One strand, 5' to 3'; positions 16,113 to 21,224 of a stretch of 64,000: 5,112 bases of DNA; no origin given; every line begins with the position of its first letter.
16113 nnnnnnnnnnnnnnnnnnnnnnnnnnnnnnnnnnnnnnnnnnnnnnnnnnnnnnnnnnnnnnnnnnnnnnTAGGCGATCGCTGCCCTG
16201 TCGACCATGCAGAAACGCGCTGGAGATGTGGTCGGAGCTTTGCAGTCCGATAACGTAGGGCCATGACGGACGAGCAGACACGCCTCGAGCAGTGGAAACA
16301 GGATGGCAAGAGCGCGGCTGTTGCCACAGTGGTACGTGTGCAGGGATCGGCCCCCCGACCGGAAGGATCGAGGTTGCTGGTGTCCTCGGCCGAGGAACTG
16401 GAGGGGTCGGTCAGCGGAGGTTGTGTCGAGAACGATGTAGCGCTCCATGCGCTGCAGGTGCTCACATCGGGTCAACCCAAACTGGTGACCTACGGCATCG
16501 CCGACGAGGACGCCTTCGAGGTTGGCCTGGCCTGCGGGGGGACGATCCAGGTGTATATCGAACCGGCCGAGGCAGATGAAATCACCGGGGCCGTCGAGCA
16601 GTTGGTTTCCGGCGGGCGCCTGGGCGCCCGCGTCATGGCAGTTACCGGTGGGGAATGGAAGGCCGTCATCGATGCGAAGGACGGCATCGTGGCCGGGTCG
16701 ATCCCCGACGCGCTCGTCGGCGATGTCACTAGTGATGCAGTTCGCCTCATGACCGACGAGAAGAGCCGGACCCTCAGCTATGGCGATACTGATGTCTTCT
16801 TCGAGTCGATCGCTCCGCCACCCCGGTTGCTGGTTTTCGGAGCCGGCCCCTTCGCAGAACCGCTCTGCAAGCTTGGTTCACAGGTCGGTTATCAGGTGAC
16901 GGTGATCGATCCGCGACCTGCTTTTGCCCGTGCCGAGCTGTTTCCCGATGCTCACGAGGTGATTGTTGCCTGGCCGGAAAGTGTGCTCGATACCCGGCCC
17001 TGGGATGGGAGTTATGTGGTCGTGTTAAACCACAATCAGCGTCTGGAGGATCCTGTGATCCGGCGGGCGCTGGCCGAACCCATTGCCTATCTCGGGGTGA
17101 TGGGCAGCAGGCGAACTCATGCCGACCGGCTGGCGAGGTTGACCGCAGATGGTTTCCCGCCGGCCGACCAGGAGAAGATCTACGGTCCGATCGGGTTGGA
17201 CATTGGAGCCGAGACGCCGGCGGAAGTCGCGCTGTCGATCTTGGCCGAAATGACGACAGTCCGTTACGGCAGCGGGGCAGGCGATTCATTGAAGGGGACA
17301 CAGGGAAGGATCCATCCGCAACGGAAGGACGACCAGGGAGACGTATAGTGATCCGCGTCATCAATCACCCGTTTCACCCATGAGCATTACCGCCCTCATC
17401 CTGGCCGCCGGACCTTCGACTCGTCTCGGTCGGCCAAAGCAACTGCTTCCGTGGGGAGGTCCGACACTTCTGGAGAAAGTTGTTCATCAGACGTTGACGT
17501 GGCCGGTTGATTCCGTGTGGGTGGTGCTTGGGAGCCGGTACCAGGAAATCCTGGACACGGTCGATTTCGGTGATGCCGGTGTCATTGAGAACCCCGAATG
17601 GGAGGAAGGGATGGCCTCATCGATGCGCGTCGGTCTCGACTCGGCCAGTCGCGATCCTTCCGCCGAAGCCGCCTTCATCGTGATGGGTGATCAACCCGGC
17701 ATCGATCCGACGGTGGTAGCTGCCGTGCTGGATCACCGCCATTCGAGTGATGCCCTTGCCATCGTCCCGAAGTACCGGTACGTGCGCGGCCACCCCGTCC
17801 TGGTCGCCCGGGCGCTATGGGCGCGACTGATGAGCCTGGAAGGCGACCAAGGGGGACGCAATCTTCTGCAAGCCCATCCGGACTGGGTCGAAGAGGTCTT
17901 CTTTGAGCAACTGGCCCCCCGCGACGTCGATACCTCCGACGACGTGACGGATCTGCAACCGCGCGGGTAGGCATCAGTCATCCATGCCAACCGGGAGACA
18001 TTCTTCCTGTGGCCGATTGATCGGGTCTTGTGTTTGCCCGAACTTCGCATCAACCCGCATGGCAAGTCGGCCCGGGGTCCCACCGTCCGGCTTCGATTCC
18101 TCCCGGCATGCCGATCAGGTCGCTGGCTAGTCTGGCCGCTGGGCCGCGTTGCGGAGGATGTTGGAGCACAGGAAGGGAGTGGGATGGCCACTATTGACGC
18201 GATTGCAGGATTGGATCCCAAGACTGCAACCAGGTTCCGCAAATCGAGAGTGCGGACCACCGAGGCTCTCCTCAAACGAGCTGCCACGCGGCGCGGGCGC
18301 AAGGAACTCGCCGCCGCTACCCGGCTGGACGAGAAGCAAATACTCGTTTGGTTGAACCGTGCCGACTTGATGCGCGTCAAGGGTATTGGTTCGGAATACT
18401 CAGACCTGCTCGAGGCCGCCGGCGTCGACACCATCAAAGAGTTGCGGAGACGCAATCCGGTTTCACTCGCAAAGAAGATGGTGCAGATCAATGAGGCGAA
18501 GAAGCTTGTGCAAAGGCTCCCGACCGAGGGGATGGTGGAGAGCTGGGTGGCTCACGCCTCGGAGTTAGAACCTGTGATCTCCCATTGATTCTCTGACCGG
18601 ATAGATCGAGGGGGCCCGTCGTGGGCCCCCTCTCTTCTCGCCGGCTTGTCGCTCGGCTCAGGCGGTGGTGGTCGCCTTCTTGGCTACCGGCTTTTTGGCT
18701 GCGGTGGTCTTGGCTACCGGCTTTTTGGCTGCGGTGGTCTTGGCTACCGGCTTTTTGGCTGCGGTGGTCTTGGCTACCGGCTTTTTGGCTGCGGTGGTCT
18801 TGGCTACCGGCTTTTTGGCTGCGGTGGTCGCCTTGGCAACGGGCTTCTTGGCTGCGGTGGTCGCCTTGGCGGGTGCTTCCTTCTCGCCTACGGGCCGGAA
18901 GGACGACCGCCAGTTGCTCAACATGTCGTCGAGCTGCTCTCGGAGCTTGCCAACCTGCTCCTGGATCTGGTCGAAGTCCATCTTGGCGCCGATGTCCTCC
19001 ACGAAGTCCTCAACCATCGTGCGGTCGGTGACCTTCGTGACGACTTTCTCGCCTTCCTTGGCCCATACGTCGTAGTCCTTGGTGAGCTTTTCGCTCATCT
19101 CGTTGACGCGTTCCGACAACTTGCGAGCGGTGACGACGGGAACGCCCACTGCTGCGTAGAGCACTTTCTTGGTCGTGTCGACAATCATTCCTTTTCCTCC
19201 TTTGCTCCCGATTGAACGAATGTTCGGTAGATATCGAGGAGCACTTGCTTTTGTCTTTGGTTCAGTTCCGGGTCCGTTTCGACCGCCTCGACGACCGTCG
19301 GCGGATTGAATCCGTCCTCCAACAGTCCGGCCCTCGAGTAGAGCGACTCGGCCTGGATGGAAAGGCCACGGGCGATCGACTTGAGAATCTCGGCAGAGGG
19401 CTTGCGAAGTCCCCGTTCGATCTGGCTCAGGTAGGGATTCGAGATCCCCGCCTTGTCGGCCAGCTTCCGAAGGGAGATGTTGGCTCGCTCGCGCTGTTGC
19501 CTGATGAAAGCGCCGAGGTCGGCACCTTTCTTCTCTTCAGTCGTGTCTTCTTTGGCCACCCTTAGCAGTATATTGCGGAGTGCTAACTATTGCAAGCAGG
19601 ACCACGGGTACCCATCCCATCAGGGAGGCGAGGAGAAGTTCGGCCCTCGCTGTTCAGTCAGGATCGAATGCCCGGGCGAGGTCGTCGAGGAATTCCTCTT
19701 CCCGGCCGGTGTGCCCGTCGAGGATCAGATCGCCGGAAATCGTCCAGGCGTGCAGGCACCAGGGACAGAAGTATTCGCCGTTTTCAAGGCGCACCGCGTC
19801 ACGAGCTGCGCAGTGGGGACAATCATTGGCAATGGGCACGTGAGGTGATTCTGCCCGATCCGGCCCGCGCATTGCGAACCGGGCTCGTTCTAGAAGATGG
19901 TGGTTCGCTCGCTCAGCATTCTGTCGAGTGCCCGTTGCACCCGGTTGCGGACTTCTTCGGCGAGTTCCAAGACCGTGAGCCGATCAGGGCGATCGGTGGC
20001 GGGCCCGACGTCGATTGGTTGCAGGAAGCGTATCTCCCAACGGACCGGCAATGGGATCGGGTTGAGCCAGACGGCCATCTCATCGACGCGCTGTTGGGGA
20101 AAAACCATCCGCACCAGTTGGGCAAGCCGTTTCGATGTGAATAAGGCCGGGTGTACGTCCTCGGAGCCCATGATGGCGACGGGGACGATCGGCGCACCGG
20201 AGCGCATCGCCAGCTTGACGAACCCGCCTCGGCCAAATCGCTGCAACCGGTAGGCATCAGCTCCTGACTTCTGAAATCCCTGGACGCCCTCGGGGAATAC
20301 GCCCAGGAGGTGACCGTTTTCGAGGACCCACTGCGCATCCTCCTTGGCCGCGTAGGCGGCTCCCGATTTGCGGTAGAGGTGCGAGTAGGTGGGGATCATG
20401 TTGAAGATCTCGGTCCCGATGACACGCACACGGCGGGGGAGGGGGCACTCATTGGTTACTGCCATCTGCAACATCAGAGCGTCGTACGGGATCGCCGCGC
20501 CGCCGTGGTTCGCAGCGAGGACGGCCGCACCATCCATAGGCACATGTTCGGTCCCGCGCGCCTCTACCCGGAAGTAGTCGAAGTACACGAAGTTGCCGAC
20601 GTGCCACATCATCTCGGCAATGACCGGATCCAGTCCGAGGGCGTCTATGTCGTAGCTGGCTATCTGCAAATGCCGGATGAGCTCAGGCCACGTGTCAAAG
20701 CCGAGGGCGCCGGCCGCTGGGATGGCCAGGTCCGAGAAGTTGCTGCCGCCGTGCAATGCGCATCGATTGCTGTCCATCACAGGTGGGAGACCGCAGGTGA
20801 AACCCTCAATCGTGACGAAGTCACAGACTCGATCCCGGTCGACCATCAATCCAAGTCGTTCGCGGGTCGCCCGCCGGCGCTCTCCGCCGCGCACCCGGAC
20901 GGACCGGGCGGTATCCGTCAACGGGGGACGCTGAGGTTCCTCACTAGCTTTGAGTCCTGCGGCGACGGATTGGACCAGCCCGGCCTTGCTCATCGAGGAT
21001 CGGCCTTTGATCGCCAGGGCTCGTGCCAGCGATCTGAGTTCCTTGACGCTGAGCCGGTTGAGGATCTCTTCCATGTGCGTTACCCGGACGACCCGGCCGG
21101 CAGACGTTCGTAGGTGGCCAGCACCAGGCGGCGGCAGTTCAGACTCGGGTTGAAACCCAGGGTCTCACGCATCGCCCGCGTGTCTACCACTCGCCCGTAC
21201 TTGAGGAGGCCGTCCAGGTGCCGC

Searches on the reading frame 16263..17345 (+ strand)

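Call 8: search_protein_families(library=pfam, proteins=[window:16263-17345:+], max_evalue=0.1)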
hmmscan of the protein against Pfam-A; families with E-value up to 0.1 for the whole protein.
window:16263-17345:+ (361 aa): 2 families
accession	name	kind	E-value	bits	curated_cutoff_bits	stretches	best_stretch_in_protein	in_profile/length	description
PF13478.12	XdhC_C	-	8.3e-42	143.1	29.7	1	189-330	1-125/125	XdhC Rossmann domain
PF02625.21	XdhC_CoxI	-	3e-25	88.4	24.3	1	11-78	1-68/68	XdhC and CoxI family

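Call 9: search_protein_families(library=ncbifam, proteins=[window:16263-17345:+], max_evalue=0.1)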
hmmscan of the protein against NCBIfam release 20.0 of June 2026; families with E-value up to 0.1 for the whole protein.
window:16263-17345:+ (361 aa): 2 families
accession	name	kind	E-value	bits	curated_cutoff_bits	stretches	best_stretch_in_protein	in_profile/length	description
NF045664.1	XdhC_rel_AOR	equivalog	6.5e-59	199.9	350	1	9-334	6-344/346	XdhC family aldehyde oxidoreductase maturation factor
TIGR02964.1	xanthine_xdhC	equivalog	5.4e-28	98.2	161.6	1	20-330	2-245/246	xanthine dehydrogenase accessory protein XdhC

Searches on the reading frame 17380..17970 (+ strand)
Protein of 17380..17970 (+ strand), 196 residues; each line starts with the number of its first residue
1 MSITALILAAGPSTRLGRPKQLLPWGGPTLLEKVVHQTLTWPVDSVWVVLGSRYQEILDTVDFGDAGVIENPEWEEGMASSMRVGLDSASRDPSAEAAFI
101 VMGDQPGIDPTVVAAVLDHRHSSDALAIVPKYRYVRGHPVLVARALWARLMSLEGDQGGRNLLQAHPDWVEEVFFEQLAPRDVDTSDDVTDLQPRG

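Call 52: search_protein_families(library=pfam, proteins=[window:17380-17970:+], max_evalue=0.001)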
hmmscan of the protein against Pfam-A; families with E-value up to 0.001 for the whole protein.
window:17380-17970:+ (196 aa): 1 family
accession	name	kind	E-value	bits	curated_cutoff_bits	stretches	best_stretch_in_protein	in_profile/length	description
PF12804.13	NTP_transf_3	-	6.5e-38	130.9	27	1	5-167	1-158/160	MobA-like NTP transferase domain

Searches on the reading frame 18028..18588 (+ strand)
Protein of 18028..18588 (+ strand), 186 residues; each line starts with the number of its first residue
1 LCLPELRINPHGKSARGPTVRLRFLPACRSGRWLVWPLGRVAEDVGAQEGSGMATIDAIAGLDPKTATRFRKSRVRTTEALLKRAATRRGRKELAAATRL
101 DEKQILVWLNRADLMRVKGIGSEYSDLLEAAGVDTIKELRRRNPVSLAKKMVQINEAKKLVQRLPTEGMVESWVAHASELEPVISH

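Call 52: search_protein_families(library=pfam, proteins=[window:18028-18588:+], max_evalue=0.001)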
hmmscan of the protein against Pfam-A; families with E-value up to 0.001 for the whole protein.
window:18028-18588:+ (186 aa): 2 families
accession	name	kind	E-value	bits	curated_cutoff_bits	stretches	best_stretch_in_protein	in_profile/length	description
PF14229.12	DUF4332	-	1.8e-37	128.7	23.2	1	62-180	3-122/122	Domain of unknown function (DUF4332)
PF14520.12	HHH_5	-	4.7e-07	30.6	27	0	57-105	5-48/57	Helix-hairpin-helix domain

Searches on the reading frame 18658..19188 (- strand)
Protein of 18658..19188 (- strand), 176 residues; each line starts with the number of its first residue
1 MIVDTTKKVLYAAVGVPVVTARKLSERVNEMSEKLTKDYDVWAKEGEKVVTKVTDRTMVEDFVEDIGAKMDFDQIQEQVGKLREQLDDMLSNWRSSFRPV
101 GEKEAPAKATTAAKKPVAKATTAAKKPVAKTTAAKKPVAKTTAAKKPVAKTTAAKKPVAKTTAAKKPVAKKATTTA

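Call 52: search_protein_families(library=pfam, proteins=[window:18658-19188:-], max_evalue=0.001)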
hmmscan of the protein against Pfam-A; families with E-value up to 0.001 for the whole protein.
window:18658-19188:- (176 aa): 2 families
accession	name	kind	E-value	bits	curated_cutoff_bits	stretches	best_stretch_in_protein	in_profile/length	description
PF07382.16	HC2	-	4.9e-08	33.7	40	1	105-173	48-146/194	Histone H1-like nucleoprotein HC2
PF02095.21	Extensin_1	-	0.00013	22.3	105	1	110-170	24-93/171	Extensin-like protein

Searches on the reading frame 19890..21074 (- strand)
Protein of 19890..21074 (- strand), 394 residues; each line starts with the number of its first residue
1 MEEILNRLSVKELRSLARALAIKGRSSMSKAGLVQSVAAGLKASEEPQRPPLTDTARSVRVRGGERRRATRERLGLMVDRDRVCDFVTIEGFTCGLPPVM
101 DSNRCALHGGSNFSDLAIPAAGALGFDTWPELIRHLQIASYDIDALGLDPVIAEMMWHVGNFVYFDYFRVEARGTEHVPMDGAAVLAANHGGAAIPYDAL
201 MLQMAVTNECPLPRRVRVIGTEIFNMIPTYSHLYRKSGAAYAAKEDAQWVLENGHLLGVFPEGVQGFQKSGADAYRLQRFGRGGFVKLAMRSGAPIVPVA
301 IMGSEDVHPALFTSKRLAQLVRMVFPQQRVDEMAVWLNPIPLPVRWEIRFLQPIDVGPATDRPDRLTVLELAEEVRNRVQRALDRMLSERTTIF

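Call 52: search_protein_families(library=pfam, proteins=[window:19890-21074:-], max_evalue=0.001)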
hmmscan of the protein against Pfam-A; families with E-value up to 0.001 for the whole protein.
window:19890-21074:- (394 aa): 2 families
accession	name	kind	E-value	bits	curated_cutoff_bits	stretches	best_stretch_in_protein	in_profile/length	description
PF01553.26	Acyltransferase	-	4.6e-15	56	23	1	169-301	1-131/132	Acyltransferase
PF03982.18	DAGAT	-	7.5e-05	22.2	22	1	226-309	109-195/297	Diacylglycerol acyltransferase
